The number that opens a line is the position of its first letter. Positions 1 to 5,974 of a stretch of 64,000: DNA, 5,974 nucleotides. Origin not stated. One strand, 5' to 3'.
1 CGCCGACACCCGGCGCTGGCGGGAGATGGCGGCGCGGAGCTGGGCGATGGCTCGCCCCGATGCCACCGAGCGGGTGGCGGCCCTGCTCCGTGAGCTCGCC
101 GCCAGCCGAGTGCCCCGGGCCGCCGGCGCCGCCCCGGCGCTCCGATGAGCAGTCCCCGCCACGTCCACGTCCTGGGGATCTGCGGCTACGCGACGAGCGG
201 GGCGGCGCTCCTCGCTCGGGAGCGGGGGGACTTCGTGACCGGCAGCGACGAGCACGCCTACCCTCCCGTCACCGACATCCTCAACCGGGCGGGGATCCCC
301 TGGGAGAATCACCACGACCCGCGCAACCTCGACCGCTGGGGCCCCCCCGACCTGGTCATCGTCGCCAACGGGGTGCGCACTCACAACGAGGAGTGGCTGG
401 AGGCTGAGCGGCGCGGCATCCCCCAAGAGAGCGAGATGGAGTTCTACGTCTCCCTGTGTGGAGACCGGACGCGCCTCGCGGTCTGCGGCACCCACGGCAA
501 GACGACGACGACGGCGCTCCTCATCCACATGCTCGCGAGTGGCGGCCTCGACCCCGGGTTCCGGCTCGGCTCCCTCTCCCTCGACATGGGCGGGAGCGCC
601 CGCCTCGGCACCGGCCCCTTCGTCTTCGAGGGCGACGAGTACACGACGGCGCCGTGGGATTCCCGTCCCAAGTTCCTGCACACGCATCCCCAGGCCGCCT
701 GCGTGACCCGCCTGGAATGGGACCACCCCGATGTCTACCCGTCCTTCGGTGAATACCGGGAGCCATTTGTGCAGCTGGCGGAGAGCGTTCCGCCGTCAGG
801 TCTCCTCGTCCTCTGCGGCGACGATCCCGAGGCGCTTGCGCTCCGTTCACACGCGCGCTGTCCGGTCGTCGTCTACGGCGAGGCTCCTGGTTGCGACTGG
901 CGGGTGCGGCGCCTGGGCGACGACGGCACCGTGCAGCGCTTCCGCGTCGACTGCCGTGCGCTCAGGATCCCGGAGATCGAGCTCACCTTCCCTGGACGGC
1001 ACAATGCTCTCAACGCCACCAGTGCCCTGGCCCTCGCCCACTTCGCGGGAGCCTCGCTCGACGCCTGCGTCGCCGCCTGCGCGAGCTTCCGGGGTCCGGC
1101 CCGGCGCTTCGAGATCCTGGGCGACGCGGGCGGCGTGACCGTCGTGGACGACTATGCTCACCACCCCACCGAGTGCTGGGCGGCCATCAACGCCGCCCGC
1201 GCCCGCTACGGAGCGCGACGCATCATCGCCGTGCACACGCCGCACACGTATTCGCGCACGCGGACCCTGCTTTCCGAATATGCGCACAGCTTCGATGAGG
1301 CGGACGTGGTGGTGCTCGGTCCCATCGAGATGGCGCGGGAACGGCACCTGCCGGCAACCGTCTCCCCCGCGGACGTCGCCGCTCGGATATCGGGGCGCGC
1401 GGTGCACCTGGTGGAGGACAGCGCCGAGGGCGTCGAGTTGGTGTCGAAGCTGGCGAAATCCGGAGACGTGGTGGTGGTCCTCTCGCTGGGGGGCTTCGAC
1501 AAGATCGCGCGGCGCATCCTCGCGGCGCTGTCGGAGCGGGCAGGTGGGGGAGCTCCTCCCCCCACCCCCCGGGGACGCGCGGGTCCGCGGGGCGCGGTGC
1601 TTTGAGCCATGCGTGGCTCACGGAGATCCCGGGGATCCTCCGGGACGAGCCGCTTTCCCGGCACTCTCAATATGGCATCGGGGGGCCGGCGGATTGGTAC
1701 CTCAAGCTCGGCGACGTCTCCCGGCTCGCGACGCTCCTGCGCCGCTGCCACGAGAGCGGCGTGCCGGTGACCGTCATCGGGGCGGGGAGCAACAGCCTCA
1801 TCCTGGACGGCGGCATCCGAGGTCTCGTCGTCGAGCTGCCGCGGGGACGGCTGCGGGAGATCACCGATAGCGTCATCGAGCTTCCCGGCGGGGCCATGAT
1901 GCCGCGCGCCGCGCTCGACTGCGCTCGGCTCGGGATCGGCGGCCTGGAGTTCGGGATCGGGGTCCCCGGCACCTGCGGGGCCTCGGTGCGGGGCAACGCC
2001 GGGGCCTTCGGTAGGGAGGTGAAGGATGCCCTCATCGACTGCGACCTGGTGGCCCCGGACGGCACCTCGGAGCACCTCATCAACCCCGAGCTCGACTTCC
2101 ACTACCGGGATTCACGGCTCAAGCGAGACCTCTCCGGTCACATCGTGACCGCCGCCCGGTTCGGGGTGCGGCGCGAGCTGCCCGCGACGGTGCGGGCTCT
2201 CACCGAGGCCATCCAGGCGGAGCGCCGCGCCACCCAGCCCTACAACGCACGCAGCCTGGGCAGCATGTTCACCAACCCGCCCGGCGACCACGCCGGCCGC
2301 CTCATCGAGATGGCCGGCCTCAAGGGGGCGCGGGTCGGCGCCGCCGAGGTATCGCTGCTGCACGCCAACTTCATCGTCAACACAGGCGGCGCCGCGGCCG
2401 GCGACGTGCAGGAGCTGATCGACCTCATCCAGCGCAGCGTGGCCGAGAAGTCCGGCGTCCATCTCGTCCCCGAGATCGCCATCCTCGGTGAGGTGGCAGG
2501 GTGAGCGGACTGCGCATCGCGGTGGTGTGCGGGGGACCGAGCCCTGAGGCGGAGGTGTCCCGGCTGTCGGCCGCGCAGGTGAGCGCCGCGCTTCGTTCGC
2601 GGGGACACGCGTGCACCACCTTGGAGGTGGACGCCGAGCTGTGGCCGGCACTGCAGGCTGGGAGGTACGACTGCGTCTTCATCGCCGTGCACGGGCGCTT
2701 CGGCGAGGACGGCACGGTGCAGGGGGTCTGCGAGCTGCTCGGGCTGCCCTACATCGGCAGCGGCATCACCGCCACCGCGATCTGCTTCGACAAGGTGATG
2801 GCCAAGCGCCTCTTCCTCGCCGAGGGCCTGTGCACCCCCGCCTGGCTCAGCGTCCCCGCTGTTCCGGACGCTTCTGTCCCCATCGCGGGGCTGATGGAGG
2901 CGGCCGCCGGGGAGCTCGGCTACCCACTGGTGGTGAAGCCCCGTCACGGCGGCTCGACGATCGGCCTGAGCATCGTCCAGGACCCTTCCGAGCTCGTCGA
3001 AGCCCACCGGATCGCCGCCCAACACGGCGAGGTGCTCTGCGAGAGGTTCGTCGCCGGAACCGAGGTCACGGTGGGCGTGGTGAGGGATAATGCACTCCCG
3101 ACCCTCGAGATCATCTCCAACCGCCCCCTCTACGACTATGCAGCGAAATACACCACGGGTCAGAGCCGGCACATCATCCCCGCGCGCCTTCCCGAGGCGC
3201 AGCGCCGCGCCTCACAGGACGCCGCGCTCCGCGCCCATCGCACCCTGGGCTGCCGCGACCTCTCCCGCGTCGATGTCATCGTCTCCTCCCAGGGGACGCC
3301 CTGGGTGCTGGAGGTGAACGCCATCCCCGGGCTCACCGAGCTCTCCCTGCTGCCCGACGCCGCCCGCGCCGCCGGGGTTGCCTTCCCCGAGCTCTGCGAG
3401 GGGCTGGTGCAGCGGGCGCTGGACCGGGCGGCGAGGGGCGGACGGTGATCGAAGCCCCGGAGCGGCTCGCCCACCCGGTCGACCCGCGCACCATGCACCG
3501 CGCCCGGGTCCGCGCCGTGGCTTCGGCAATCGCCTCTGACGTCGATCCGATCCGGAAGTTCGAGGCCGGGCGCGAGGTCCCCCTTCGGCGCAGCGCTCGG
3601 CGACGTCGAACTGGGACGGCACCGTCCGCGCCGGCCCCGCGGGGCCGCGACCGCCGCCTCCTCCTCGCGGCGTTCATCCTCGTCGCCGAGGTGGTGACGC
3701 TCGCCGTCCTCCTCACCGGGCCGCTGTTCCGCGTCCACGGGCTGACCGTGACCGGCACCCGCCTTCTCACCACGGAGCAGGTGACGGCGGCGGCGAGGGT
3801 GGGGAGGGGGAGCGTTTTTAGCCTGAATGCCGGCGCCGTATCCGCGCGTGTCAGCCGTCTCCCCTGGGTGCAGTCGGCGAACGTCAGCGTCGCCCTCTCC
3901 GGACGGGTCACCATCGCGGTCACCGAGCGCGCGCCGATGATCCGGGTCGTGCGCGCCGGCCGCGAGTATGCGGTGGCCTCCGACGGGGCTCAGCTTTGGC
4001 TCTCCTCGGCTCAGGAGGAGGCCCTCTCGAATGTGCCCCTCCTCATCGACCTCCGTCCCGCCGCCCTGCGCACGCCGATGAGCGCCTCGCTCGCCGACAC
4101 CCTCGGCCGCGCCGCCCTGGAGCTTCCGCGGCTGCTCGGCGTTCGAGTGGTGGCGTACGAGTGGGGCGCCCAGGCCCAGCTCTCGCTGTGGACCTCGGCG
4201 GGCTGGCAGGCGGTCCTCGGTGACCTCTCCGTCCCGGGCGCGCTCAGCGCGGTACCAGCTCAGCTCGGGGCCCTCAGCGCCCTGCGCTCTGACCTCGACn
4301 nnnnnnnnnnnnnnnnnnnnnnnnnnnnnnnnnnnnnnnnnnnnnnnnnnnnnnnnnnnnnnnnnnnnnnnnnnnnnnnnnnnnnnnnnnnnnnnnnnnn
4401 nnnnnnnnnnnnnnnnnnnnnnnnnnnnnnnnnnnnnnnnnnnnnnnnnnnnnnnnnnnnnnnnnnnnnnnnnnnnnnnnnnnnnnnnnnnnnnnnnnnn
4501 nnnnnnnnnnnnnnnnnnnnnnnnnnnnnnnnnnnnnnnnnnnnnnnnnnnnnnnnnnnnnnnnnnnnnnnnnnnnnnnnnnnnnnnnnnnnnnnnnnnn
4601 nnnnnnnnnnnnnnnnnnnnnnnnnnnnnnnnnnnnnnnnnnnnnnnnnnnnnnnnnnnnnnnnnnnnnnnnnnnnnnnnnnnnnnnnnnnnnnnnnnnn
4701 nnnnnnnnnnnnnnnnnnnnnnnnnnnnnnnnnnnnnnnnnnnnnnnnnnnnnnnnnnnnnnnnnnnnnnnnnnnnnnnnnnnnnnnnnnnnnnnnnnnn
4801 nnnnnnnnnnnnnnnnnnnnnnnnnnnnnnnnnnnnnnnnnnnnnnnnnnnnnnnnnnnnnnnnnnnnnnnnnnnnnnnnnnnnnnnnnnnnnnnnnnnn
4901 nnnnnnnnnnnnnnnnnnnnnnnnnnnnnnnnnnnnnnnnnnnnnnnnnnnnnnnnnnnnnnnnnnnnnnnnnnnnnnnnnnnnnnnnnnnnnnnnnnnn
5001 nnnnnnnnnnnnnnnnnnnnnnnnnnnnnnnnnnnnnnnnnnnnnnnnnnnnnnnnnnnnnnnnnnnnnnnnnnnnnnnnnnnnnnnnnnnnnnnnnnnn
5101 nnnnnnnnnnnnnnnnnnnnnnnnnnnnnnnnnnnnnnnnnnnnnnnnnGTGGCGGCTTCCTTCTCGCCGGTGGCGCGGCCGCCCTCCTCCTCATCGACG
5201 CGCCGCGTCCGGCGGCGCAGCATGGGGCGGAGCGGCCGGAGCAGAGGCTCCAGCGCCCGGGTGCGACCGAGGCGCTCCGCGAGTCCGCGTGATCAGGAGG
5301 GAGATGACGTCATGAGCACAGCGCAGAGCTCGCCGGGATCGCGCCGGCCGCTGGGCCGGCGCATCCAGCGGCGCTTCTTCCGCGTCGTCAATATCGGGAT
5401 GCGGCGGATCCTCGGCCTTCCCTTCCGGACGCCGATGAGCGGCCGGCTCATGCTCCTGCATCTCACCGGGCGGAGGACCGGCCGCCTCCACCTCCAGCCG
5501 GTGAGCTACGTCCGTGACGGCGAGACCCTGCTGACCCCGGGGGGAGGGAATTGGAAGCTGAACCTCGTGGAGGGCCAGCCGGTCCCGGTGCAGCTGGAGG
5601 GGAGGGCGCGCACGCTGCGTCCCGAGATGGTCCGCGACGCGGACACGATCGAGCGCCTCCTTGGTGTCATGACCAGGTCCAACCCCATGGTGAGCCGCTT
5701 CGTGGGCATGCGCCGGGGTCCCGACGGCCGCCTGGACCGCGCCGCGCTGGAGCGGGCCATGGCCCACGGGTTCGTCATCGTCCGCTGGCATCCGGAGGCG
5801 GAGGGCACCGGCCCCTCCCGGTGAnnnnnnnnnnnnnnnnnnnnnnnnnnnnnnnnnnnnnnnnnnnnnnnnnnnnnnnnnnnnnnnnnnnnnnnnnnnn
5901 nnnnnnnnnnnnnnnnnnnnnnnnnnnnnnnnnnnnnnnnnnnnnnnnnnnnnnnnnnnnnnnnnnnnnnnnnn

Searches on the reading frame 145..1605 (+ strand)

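Call 56: search_protein_families(library=pfam, proteins=[window:145-1605:+], max_evalue=0.0001)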
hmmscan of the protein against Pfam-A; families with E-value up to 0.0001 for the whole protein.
window:145-1605:+ (486 aa): 3 families
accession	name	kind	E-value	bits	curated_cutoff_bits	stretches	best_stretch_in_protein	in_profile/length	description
PF02875.26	Mur_ligase_C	-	1.6e-22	81.1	28.4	1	320-446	1-124/127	Mur ligase, glutamate ligase domain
PF08245.18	Mur_ligase_M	-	1.9e-16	61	24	1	113-298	1-200/200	Mur ligase middle domain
PF01225.30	Mur_ligase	-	6.4e-10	39.7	21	1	6-100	1-86/95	Mur ligase family, catalytic domain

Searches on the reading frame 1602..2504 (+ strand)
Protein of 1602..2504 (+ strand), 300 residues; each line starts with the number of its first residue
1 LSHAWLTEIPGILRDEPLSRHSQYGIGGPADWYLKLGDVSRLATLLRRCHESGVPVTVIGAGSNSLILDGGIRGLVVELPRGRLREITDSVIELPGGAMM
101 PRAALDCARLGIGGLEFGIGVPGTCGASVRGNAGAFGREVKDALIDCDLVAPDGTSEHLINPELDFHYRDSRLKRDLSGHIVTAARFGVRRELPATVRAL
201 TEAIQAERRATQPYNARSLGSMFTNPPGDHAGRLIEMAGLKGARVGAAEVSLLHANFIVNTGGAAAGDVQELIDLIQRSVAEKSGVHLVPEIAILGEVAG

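Call 56: search_protein_families(library=pfam, proteins=[window:1602-2504:+], max_evalue=0.0001)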
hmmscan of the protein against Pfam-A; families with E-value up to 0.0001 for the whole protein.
window:1602-2504:+ (300 aa): 2 families
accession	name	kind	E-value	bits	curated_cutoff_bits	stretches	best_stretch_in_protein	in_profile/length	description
PF02873.21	MurB_C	-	9.1e-32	109.6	27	1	197-294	2-98/99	UDP-N-acetylenolpyruvoylglucosamine reductase, C-terminal domain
PF01565.28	FAD_binding_4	-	1.9e-14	54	26.4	1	33-157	4-136/139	FAD binding domain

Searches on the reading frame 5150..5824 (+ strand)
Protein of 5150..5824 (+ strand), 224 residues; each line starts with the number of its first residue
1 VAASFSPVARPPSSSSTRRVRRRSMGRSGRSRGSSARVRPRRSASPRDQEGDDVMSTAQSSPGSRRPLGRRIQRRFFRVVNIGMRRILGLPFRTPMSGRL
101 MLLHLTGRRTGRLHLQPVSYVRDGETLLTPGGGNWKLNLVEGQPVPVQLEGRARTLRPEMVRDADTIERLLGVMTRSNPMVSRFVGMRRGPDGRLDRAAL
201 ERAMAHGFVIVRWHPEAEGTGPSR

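Call 56: search_protein_families(library=pfam, proteins=[window:5150-5824:+], max_evalue=0.0001)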
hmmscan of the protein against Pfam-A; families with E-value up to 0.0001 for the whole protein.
window:5150-5824:+ (224 aa): 1 family
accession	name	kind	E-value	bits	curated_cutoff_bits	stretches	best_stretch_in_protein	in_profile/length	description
PF04075.20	F420H2_quin_red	-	8e-06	26.5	22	1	96-179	20-110/130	F420H(2)-dependent quinone reductase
